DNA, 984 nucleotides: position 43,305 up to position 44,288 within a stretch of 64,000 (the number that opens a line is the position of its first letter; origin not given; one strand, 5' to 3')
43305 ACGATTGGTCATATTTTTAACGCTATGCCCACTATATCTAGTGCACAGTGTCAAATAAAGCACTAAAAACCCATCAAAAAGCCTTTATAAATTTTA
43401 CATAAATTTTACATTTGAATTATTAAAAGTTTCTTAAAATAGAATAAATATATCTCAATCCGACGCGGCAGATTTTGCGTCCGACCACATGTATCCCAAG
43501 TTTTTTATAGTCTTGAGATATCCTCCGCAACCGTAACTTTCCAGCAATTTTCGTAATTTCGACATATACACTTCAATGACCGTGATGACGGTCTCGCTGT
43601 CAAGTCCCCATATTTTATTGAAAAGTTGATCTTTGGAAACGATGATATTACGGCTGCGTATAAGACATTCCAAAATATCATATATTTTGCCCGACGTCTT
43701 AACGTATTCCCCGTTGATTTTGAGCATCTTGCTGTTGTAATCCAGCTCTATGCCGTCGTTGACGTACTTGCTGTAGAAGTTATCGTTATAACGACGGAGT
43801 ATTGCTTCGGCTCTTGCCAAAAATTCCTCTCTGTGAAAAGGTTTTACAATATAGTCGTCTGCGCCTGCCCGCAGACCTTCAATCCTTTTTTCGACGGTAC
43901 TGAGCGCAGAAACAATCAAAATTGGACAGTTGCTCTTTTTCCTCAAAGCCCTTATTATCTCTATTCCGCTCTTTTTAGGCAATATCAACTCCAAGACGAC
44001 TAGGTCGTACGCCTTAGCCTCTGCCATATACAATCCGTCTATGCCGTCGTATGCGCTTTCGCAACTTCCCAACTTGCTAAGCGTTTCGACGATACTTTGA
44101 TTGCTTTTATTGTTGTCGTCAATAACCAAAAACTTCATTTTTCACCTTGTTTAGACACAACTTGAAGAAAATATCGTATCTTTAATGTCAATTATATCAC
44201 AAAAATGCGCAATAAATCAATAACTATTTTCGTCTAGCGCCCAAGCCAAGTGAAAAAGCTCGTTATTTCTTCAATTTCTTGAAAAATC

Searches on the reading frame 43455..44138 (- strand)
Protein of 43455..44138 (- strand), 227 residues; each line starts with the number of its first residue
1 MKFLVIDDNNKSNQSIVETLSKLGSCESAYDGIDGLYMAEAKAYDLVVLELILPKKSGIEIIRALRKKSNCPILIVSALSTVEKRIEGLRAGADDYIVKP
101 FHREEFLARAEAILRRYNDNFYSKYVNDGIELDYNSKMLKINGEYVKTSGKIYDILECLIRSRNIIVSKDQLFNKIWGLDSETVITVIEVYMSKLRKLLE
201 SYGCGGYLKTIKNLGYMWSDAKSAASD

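Call 6: search_protein_families(library=pfam, proteins=[window:43455-44138:-])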
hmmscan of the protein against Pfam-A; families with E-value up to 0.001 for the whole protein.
window:43455-44138:- (227 aa): 2 families
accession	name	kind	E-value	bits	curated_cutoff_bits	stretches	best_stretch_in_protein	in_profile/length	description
PF00072.30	Response_reg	-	8.7e-21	74.6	30.2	1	4-110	2-110/111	Response regulator receiver domain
PF00486.34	Trans_reg_C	-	1.4e-15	57.6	26.2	1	145-217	3-76/77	Transcriptional regulatory protein, C terminal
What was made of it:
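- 43455..44138 (-): OmpR/PhoB-family response regulator with no adjacent kinase; the phospho-acceptor Asp is replaced by Glu (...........). Pfam Response_reg 8.7e-21 plus Trans_reg_C 1.4e-15 (call 6).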
